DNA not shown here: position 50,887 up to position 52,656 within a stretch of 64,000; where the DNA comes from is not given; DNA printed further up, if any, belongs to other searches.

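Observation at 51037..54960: Methyltransferase, coiled-coil ruler and GT4 glycosyltransferase fused in one 1307-aa protein, beside a Wzm/Wzt exporter with a carbohydrate-binding C-domain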

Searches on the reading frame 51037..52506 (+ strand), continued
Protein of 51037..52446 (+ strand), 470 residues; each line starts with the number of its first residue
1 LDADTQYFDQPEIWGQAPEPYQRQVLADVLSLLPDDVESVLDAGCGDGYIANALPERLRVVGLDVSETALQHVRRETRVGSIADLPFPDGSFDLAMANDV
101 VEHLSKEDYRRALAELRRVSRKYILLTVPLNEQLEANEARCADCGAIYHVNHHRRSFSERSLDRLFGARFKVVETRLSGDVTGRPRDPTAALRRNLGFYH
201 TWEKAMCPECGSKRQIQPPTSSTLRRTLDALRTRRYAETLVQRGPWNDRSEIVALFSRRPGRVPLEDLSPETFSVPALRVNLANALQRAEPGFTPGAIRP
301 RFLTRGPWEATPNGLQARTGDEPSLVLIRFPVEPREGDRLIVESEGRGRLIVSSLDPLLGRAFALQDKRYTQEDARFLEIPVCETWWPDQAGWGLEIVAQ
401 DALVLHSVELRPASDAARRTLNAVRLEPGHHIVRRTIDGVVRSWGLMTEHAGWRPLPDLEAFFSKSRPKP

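Call 87: find_encoding_contigs(protein=P0028, flank=8000, max_places=1)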
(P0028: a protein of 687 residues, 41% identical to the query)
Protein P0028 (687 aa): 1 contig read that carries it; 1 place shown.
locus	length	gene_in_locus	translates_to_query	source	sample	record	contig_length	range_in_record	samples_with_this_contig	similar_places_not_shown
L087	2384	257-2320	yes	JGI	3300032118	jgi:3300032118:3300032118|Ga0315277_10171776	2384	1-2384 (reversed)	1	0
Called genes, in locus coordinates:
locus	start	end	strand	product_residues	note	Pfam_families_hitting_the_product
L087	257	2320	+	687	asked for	PF13489:Methyltransf_23, PF08241:Methyltransf_11, PF08242:Methyltransf_12, PF13649:Methyltransf_25, PF13847:Methyltransf_31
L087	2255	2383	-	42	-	?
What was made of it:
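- Tried and rejected: The contig was too short to show any (call 87).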

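Call 91: find_encoding_contigs(protein=P0122, flank=8000, max_places=1)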
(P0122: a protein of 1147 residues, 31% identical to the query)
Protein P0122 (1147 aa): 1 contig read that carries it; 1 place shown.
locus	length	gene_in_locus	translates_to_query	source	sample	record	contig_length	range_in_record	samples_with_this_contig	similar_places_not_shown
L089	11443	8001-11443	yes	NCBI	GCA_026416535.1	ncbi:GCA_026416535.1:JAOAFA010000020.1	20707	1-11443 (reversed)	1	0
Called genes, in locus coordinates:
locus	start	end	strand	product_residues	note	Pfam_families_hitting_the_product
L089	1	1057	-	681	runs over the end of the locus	PF08298:AAA_PrkA, PF06798:PrkA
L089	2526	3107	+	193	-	PF00132:Hexapep, PF25084:LbH_EIF2B, PF25087:GMPPB_C, PF14602:Hexapep_2, PF00132:Hexapep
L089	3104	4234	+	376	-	PF01041:DegT_DnrJ_EryC1, PF00266:Aminotran_5 (weak)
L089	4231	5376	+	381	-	PF02350:Epimerase_2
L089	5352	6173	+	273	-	PF01061:ABC2_membrane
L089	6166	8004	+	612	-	PF00005:ABC_tran, PF14524:Wzt_C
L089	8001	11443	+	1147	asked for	PF13489:Methyltransf_23, PF13847:Methyltransf_31, PF08241:Methyltransf_11, PF08242:Methyltransf_12 (weak), PF13649:Methyltransf_25, PF13439:Glyco_transf_4, PF00534:Glycos_transf_1, PF13692:Glyco_trans_1_4, +1 more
